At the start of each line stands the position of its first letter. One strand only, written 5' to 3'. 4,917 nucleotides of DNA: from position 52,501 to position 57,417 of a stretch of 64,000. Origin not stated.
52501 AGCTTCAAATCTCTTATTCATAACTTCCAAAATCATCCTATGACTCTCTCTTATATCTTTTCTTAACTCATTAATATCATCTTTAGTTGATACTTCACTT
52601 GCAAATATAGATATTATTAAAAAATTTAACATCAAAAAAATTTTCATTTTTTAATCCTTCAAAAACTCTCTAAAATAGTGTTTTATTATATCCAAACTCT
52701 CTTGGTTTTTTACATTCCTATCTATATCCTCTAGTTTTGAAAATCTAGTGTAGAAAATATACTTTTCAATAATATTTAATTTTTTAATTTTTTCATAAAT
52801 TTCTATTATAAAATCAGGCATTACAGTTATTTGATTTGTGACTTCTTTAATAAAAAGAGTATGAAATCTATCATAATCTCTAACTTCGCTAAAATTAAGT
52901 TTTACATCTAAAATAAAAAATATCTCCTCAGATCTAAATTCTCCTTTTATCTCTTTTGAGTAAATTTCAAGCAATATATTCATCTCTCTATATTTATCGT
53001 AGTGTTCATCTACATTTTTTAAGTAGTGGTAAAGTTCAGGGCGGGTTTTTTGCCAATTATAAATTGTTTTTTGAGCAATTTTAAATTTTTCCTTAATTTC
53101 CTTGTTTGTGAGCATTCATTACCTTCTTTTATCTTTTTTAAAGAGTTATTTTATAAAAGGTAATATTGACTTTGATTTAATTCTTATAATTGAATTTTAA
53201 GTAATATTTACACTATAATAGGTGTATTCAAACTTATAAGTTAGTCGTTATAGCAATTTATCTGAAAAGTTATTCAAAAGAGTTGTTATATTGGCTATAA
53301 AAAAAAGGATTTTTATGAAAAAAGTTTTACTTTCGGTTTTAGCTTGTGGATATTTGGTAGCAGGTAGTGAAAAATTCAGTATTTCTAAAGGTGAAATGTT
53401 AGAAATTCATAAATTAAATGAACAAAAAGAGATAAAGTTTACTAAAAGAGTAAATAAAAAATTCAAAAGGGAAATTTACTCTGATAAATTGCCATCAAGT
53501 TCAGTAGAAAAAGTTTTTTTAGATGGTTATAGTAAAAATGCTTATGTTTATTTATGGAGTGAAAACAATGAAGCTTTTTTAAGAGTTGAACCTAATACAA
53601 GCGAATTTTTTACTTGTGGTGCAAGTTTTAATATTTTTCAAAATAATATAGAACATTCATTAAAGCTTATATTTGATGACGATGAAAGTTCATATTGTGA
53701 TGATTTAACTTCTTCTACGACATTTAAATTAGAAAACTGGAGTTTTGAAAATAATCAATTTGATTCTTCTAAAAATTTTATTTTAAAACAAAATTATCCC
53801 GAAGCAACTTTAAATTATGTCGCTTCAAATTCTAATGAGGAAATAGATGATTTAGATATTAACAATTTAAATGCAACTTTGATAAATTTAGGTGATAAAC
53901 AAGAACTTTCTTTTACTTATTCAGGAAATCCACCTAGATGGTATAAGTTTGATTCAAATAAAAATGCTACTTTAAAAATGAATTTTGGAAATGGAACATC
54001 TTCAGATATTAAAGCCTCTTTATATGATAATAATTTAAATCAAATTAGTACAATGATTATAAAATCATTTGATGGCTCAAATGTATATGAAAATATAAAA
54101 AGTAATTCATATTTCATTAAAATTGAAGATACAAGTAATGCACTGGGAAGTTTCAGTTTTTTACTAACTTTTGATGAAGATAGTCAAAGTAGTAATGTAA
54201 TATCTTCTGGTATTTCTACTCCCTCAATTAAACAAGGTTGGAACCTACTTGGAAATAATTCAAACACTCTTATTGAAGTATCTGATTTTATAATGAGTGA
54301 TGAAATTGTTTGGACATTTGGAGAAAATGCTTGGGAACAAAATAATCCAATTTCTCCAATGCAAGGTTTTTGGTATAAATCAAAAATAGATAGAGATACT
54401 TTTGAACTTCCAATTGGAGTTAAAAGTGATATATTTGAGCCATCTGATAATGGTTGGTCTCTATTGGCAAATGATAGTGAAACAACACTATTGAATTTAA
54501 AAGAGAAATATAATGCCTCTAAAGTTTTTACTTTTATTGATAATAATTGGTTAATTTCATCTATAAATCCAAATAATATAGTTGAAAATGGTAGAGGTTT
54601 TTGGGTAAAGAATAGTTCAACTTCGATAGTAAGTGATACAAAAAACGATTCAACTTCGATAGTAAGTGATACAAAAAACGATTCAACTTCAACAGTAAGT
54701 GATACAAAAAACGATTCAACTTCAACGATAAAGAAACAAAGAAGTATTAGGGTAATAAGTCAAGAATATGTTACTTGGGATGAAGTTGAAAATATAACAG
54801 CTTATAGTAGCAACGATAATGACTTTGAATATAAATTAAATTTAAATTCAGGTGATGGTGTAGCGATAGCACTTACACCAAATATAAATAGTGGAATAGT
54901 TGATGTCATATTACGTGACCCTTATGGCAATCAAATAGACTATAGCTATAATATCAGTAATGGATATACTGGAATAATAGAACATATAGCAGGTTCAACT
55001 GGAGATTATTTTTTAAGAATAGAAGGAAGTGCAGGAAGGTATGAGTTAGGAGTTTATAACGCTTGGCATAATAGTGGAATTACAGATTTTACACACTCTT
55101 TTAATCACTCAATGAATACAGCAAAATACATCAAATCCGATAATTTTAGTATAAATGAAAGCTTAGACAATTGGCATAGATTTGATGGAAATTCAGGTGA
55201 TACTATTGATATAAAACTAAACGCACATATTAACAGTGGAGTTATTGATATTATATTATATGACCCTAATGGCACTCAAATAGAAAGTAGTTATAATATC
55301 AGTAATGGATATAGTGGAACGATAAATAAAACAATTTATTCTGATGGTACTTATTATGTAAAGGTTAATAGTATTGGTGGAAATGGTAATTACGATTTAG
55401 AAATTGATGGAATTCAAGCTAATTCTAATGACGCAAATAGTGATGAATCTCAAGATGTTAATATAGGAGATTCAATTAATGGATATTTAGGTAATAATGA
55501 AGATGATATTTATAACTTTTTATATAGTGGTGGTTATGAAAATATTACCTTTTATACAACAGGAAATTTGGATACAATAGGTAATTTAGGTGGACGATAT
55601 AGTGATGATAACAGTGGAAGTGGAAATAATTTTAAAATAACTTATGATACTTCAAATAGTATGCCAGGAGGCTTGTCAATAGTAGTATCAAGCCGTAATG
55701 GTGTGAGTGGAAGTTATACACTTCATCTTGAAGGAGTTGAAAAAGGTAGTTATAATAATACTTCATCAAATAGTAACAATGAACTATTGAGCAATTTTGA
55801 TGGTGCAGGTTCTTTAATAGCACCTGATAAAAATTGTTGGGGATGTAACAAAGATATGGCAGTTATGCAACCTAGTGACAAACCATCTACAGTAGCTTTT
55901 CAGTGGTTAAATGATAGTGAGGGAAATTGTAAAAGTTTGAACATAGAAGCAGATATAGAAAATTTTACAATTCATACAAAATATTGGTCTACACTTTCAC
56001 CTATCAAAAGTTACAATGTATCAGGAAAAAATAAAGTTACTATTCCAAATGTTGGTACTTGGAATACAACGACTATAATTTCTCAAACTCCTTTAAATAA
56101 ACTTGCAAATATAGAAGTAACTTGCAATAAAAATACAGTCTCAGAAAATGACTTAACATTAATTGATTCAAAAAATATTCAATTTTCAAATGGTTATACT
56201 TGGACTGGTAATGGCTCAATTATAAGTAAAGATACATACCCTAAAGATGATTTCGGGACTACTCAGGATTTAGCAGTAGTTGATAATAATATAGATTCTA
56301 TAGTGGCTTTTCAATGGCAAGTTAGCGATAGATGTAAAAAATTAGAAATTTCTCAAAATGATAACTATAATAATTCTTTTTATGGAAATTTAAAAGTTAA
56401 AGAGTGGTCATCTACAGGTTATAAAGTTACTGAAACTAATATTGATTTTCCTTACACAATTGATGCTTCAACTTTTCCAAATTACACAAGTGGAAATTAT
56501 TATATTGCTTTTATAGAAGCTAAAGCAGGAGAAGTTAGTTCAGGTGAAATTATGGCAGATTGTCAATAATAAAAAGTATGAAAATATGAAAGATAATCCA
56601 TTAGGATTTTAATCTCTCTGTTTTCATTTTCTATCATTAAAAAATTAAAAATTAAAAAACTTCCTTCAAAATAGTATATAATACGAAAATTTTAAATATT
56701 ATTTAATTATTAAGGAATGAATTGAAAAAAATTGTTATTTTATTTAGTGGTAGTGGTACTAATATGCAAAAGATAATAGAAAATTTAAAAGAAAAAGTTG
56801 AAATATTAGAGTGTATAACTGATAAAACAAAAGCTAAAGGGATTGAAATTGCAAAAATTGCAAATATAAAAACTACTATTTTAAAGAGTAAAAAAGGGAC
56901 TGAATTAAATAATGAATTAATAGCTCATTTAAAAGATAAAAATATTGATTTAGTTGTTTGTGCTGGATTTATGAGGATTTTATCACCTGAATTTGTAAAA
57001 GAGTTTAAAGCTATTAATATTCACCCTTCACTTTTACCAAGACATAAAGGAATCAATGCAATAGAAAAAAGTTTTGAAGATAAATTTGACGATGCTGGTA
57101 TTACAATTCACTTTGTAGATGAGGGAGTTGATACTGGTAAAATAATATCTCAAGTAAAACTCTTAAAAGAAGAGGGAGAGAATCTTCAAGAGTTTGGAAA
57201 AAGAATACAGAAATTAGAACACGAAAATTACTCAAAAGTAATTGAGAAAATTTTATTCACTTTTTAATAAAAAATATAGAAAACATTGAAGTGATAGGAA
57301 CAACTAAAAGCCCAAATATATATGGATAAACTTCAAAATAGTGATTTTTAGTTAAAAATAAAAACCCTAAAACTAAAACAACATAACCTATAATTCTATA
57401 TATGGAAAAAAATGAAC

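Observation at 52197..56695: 4.5-kb three-gene insertion bounded by a perfect 17-bp direct repeat between metF and purN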

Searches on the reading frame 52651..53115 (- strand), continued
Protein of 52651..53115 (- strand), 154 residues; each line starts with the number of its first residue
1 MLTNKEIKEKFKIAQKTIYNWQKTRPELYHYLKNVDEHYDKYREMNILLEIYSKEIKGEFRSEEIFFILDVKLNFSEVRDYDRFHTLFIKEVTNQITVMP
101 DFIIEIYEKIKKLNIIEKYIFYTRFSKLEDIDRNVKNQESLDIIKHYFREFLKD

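Call 103: search_protein_families(library=pfam, proteins=[L135:3493-5322:+, L193:658-1191:+, L188:3080-4375:+, L188:4528-4950:+, L163:695-1114:+, L164:2787-5204:+, L127:8602-9495:+, L190:8453-9667:+, L157:4043-4558:+], max_evalue=0.00001)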
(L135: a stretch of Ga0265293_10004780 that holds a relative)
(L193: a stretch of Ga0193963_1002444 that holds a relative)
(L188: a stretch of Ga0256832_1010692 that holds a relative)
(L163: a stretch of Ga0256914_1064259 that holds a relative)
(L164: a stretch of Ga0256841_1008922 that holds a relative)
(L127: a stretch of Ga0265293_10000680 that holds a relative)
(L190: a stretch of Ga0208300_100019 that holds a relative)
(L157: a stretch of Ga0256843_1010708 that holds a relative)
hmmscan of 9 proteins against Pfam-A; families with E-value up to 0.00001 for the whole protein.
L135:3493-5322:+ (609 aa): 2 families
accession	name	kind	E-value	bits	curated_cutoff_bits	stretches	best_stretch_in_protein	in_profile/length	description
PF02775.26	TPP_enzyme_C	-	3.3e-22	79.3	21.9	1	387-525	1-151/151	Thiamine pyrophosphate enzyme, C-terminal TPP binding domain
PF01855.24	POR_N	-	2.7e-11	44.1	27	1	14-188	2-183/231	Pyruvate flavodoxin/ferredoxin oxidoreductase, thiamine diP-bdg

L193:658-1191:+ (177 aa): 1 family
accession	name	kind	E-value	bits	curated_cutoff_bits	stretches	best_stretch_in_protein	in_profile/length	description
PF01558.24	POR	-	3.7e-27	96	27.4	1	11-172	1-172/173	Pyruvate ferredoxin/flavodoxin oxidoreductase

L188:3080-4375:+ (431 aa): 2 families
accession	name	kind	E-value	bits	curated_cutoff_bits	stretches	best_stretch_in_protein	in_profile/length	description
PF14535.12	AMP-binding_C_2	-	1.6e-29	102.5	25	1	334-430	1-96/96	AMP-binding enzyme C-terminal domain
PF00501.34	AMP-binding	-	1.8e-18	66.9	29.9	1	83-285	164-375/384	AMP-binding enzyme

L188:4528-4950:+ (140 aa): 3 families
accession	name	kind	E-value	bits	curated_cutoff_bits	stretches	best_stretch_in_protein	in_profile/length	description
PF19571.5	ACT_8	-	8.9e-23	81.1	23.5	1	4-128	2-126/141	ACT domain pair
PF01842.31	ACT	-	1.3e-13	50.9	27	1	7-63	2-60/66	ACT domain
PF22629.2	ACT_AHAS_ss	-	1.1e-09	38.7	27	0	8-61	1-56/67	AHAS small subunit-like ACT domain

L163:695-1114:+ (139 aa): 2 families
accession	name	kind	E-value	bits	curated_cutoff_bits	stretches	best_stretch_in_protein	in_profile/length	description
PF03061.28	4HBT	-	2e-17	63.7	20.6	1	44-118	2-77/79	Thioesterase superfamily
PF14539.12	DUF4442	-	9.1e-06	26.3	25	0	15-102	17-103/132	Domain of unknown function (DUF4442)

L164:2787-5204:+ (805 aa): 7 families
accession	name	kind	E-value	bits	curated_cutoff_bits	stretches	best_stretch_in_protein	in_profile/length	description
PF05362.19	Lon_C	-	4.3e-79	265.3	21.1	1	581-804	2-203/205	Lon protease (S16) C-terminal proteolytic domain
PF02190.22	LON_substr_bdg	-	1.7e-27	97.1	28.7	1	13-195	2-192/200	ATP-dependent protease La (LON) substrate-binding domain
PF00004.35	AAA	-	2.3e-25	90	21.2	1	362-502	1-129/131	ATPase family associated with various cellular activities (AAA)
PF22667.2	Lon_lid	-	1.5e-21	76.2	27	1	523-576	1-54/57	Lon protease AAA+ ATPase lid domain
PF13541.12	ChlI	-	2e-08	34.6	27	1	705-772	54-121/121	Subunit ChlI of Mg-chelatase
PF07728.20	AAA_5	-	1.2e-07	32.3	22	1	362-496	2-139/139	AAA domain (dynein-related subfamily)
PF07724.20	AAA_2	-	2.9e-06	27.8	27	1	362-493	6-134/166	AAA domain (Cdc48 subfamily)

L127:8602-9495:+ (297 aa): 1 family
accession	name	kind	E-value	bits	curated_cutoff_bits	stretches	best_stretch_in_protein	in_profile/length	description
PF00701.28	DHDPS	-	9.8e-87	290.8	22.1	1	5-290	3-287/289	Dihydrodipicolinate synthetase family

L190:8453-9667:+ (404 aa): 1 family
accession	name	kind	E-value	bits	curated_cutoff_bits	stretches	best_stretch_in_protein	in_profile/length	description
PF00291.31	PALP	-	7.5e-34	117.8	35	1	60-384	5-295/295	Pyridoxal-phosphate dependent enzyme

L157:4043-4558:+ (171 aa): 1 family
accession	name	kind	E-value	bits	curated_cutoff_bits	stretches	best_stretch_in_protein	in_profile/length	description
PF02664.20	LuxS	-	1e-57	194.6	27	1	4-153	2-151/154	S-Ribosylhomocysteinase (LuxS)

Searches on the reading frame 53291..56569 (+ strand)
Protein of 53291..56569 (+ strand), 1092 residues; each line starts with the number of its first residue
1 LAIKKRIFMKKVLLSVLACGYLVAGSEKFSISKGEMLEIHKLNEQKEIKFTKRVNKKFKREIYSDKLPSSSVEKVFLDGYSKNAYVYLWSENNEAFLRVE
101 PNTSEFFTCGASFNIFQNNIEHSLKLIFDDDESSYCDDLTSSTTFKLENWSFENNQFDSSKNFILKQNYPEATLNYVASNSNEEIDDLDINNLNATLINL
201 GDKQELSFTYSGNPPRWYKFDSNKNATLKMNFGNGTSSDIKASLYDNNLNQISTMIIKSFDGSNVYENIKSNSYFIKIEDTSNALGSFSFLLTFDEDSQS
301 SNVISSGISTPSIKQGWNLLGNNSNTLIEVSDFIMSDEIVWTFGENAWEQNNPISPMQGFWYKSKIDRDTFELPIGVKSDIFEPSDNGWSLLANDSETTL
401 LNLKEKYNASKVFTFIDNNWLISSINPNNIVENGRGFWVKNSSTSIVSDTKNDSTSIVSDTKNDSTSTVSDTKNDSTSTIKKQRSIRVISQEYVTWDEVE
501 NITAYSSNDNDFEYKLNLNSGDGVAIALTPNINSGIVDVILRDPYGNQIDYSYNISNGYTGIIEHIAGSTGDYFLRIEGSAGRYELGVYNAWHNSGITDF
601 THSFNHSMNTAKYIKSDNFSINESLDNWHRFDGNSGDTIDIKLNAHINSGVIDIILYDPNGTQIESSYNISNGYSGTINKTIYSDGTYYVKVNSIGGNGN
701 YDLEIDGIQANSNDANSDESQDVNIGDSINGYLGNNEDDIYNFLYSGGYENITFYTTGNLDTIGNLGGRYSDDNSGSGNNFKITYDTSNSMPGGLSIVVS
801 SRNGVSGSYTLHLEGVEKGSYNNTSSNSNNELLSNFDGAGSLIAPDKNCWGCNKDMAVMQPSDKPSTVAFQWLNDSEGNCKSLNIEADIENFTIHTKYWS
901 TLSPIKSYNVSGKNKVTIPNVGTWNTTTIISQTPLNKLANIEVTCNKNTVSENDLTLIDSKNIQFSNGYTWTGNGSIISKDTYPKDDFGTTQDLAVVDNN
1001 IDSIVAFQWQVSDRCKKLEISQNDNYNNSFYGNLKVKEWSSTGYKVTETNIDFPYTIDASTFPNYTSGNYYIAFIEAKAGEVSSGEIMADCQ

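Call 7: search_protein_families(library=pfam, proteins=[window:53291-56569:+], max_evalue=0.01)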
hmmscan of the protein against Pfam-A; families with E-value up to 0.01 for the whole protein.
window:53291-56569:+ (1092 aa): 1 family
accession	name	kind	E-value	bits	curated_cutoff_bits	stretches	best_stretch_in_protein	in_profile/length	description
PF04151.21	PPC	-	0.00069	20.9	25.9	1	627-694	3-70/70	Bacterial pre-peptidase C-terminal domain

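Call 21: search_protein_families(library=ncbifam, proteins=[window:53291-56569:+], max_evalue=0.1)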
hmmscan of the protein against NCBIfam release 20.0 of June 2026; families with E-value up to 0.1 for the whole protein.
window:53291-56569:+ (1092 aa): 0 families

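Call 22: search_protein_families(library=phrogs, proteins=[window:53291-56569:+], max_evalue=0.1)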
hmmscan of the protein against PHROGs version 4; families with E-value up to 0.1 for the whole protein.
window:53291-56569:+ (1092 aa): 0 families

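Call 23: search_protein_families(library=padloc, proteins=[window:53291-56569:+], max_evalue=0.1)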
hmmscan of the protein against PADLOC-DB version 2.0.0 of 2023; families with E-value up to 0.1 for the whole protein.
window:53291-56569:+ (1092 aa): 0 families

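Call 106: search_solved_structures(query=window:53315-56569:+, max_evalue=0.01)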
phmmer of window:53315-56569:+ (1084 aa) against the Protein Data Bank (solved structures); distinct sequences matched with E-value up to 0.01: 2.
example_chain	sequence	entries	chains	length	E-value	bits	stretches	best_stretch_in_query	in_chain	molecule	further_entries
9ues_B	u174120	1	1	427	0.002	19.4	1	640-699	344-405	Subtilisin-like serine protease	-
3afg_A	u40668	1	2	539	0.0034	18.6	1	640-699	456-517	Subtilisin-like serine protease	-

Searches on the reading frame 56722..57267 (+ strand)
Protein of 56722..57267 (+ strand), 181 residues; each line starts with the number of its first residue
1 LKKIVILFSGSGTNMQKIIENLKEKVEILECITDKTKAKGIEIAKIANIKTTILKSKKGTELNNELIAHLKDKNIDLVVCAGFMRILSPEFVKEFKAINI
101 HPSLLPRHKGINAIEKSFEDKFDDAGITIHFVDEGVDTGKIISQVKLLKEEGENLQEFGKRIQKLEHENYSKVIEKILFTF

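Call 7: search_protein_families(library=pfam, proteins=[window:56722-57267:+], max_evalue=0.01)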
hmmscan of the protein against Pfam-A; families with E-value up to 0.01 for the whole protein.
window:56722-57267:+ (181 aa): 3 families
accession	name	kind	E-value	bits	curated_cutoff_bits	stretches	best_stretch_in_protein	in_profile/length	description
PF00551.24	Formyl_trans_N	-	3e-43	148.1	26.1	1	2-174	1-181/181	Formyl transferase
PF06180.16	CbiK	-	0.0037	17.1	26.2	0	107-174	16-76/262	Cobalt chelatase (CbiK)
PF23182.1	PABC_AtC3H46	-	0.0058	17.3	27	0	160-179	12-31/66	AtC3H46 PABC domain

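Call 9: find_encoding_contigs(protein=window:56722-57267:+, flank=10000, max_places=10)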
Protein window:56722-57267:+ (181 aa): 2 contigs read that carry it; 1 place shown.
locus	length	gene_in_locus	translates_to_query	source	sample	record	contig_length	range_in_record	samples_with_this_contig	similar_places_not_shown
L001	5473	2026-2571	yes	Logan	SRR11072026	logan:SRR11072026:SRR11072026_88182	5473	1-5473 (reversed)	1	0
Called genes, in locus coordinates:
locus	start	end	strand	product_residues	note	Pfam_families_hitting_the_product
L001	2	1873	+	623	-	?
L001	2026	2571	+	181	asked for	PF00551:Formyl_trans_N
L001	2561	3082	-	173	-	-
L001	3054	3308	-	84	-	PF09527:ATPase_gene1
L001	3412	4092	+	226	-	PF00119:ATP-synt_A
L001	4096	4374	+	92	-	-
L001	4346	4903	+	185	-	PF02581:TMP-TENI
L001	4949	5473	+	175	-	?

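Call 31: find_homologous_proteins(query=window:56722-57267:+, max_evalue=1e-30)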
Query window:56722-57267:+ (181 aa): 976 proteins with E <= 1e-30 among 8000 candidates; the best 120 are listed.
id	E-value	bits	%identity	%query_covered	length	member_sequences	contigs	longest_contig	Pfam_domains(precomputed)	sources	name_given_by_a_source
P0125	7.1e-103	359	94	100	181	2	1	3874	PF00551.25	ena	-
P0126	5.4e-83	295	83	92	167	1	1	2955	PF00551.25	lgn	-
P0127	8.6e-71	255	70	99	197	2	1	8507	PF00551.25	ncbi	-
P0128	2.9e-67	244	74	91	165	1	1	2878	PF00551.25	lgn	-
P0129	4.7e-61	223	62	98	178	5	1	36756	PF00551.25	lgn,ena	-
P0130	1.1e-59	219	60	98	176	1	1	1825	PF00551.25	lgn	-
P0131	4.1e-59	217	61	98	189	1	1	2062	PF00551.25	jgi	jgi:phosphoribosylglycinamide formyltransferase-1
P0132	1.5e-55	205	58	98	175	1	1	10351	PF00551.25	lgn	-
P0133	4.1e-43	165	49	98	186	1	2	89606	PF00551.25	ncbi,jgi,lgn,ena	jgi:phosphoribosylglycinamide formyltransferase-1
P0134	4.1e-43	165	48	98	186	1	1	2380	PF00551.25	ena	-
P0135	4.2e-42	162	49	98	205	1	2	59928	PF00551.25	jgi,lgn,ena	jgi:phosphoribosylglycinamide formyltransferase-1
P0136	5.6e-42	161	49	98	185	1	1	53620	PF00551.25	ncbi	-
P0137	9.0e-42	161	50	98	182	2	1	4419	PF00551.25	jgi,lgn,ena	-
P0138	1.1e-41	160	47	99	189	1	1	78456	PF00551.25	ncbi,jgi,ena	jgi:phosphoribosylglycinamide formyltransferase-1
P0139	1.4e-41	160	49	98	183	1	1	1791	PF00551.25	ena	-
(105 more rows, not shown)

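Call 32: find_encoding_contigs(protein=P0125, flank=10000, max_places=6)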
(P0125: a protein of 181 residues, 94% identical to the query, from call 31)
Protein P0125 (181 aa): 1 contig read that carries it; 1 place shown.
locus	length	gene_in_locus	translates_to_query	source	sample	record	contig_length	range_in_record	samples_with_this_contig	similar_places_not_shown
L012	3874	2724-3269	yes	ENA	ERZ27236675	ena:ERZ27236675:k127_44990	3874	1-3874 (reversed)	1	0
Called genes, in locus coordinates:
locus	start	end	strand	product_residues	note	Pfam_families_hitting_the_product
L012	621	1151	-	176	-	-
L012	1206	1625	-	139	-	PF07022:Phage_CI_repr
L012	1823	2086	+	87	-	-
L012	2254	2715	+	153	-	-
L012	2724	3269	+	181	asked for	PF00551:Formyl_trans_N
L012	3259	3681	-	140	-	-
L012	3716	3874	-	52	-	?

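Call 33: find_encoding_contigs(protein=P0126, flank=10000, max_places=6)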
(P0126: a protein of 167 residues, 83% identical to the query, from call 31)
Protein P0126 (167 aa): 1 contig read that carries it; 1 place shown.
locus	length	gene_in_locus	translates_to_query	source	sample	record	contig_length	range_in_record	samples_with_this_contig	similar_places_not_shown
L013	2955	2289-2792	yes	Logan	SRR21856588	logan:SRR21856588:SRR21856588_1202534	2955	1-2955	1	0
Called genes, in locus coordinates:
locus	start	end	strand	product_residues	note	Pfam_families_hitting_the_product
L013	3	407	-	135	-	?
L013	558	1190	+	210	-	PF02568:ThiI (faint), PF06508:QueC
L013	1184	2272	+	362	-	PF02677:QueH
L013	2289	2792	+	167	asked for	PF00551:Formyl_trans_N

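Call 34: find_encoding_contigs(protein=P0127, flank=10000, max_places=6)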
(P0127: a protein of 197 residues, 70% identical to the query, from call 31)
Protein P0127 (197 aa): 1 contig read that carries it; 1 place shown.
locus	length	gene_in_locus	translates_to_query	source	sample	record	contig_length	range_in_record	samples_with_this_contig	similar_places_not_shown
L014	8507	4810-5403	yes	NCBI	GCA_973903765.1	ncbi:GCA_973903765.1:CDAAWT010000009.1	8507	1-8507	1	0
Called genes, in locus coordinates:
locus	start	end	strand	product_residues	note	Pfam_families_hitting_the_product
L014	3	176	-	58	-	?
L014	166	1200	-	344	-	PF13439:Glyco_transf_4, PF00534:Glycos_transf_1, PF13692:Glyco_trans_1_4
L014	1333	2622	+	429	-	PF00749:tRNA-synt_1c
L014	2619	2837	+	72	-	-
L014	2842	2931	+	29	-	-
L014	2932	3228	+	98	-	PF02325:CCB3_YggT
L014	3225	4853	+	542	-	PF01464:SLT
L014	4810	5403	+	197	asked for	PF00551:Formyl_trans_N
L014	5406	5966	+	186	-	PF01205:Impact_N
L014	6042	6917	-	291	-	PF02775:TPP_enzyme_C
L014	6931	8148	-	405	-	PF01855:POR_N, PF02780:Transketolase_C, PF17147:PFOR_II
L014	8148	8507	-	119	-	?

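Call 72: search_protein_families(library=pfam, proteins=[L012:2254-2715:+, L012:1823-2086:+, L012:1206-1625:-, L012:621-1151:-, L012:3259-3681:-], max_evalue=0.01)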
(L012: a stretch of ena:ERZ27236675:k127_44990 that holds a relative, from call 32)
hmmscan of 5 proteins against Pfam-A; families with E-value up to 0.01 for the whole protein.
L012:2254-2715:+ (153 aa): 1 family
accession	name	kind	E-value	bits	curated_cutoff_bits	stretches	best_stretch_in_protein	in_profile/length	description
PF13730.12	HTH_36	-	0.0028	17.9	25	1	28-77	3-55/55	Helix-turn-helix domain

L012:1823-2086:+ (87 aa): 0 families

L012:1206-1625:- (139 aa): 1 family
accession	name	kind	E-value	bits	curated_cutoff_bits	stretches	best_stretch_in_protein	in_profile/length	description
PF07022.19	Phage_CI_repr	-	3.6e-09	37.3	22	1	21-80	4-63/65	Bacteriophage CI repressor helix-turn-helix domain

L012:621-1151:- (176 aa): 0 families

L012:3259-3681:- (140 aa): 0 families

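Call 95: find_encoding_contigs(protein=P0128, flank=10000, max_places=6)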
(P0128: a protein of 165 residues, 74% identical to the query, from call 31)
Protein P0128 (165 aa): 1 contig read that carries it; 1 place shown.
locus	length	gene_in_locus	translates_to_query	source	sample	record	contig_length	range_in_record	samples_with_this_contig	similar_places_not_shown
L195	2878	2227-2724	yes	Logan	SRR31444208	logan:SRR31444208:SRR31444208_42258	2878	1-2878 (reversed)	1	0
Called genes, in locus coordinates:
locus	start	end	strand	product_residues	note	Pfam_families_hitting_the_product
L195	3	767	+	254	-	?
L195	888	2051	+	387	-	PF00072:Response_reg, PF02518:HATPase_c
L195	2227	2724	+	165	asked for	PF00551:Formyl_trans_N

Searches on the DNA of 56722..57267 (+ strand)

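Call 39: search_rna_families(sources=[L012, L010, L011], threshold=gathering)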
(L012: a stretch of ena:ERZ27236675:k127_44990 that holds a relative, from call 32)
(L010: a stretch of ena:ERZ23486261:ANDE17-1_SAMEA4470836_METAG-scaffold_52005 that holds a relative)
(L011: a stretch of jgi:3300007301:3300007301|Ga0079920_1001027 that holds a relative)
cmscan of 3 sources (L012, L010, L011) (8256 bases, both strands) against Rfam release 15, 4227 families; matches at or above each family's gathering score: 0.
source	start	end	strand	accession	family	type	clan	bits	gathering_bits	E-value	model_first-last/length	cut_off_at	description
